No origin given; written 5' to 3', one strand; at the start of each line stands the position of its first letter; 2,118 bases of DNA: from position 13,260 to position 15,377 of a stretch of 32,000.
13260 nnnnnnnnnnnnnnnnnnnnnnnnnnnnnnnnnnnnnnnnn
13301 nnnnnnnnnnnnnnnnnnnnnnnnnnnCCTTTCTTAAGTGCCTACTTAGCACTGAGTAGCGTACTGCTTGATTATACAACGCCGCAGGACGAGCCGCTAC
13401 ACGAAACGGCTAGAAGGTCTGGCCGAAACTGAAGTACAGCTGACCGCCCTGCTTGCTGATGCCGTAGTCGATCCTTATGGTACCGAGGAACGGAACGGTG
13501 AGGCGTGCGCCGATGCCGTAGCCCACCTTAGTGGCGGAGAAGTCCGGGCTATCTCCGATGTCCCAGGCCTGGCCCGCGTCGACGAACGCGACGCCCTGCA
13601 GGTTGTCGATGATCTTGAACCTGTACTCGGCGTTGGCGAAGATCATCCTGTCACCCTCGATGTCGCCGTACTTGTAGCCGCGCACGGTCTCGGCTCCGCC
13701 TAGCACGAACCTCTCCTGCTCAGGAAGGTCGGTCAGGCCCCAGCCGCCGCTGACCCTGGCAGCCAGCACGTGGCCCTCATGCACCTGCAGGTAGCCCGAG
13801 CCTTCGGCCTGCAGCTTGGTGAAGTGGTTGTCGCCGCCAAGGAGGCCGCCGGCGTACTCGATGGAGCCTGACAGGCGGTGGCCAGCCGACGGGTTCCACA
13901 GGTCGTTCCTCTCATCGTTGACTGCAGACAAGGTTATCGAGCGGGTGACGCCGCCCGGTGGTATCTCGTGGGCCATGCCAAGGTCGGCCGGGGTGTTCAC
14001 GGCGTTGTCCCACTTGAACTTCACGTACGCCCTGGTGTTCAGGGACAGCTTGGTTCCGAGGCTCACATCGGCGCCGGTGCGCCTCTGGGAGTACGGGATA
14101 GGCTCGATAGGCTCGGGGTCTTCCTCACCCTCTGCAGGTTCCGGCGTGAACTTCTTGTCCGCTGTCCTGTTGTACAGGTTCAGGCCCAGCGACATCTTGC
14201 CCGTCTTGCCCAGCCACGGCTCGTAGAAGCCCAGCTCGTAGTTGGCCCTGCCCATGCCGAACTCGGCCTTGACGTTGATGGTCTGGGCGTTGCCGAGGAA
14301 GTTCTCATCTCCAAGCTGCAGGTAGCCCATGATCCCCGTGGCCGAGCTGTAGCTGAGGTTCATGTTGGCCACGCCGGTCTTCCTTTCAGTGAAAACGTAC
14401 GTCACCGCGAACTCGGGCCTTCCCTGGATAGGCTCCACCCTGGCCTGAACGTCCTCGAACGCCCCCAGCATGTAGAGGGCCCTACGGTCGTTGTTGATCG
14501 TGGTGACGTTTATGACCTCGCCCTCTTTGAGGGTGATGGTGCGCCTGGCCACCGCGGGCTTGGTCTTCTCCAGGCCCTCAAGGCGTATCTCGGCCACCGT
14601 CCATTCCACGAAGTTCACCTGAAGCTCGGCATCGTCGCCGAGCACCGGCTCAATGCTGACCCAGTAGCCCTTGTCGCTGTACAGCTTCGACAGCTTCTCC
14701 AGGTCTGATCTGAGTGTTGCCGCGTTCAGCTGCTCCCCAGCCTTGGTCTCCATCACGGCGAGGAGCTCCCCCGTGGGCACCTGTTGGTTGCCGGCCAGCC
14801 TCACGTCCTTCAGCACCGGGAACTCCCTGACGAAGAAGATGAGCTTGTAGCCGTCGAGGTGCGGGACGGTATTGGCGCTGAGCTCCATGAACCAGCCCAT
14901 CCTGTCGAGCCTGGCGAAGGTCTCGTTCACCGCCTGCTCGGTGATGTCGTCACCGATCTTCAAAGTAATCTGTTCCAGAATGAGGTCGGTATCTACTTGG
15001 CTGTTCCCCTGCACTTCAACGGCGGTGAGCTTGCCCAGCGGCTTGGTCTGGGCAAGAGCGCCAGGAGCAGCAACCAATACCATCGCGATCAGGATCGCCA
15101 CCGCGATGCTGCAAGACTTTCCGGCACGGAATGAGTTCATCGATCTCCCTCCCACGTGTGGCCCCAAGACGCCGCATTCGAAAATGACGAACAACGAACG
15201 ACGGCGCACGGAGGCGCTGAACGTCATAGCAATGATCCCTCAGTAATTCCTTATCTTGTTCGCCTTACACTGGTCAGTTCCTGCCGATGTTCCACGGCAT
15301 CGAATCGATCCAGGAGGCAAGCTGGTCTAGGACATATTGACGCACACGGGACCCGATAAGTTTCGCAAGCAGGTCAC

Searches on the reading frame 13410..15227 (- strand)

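Call 3: search_protein_families(library=pfam, proteins=[window:13410-15227:-], max_evalue=0.01)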
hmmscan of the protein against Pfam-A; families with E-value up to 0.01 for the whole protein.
window:13410-15227:- (605 aa): 5 families
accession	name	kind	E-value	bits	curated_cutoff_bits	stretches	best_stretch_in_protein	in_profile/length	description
PF01103.29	Omp85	-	1.2e-48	166.7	24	1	309-605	1-325/325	Omp85 superfamily domain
PF07244.20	POTRA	-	1.4e-26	93.4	21.3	3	210-282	2-79/79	Surface antigen variable number repeat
PF08479.16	POTRA_2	-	2.3e-09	37.4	24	1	139-191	3-55/76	POTRA domain, ShlB-type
PF03865.19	ShlB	-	1.3e-07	31.9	22.7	1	465-576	195-311/311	Haemolysin secretion/activation protein ShlB/FhaC/HecB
PF08478.15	POTRA_1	-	0.0002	22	23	0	67-112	3-48/69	POTRA domain, FtsQ-type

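Call 4: search_protein_families(library=ncbifam, proteins=[window:13410-15227:-], max_evalue=0.01)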
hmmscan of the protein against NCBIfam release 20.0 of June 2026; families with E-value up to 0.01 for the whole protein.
window:13410-15227:- (605 aa): 7 families
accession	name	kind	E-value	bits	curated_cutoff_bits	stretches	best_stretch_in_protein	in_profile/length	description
TIGR03303.1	OM_YaeT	equivalog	4.9e-66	223.6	297.15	2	210-590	323-720/741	outer membrane protein assembly factor BamA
NF058613.1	OMPAssmBamADein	equivalog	3.9e-27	94.6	1050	1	139-602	333-854/857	outer membrane protein assembly factor BamA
NF008287.0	PRK11067.1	subfamily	8.1e-25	87.3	1181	2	209-533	347-676/802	outer membrane protein assembly factor BamA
NF047779.1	Omp85_fam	subfamily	1.5e-24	87.3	200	1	423-605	220-423/423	Omp85 family outer membrane protein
TIGR00992.1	3a0901s03IAP75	subfamily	5.5e-24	84.4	1163.25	1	150-605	202-718/718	IAP75 family chloroplast envelope protein translocase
NF052279.1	lipo_TamL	exception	3e-19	69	400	2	468-590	560-714/747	translocation and assembly module lipoprotein TamL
NF047950.2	ATportTamA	equivalog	3.2e-17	62.4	625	1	444-603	393-567/569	autotransporter assembly complex protein TamA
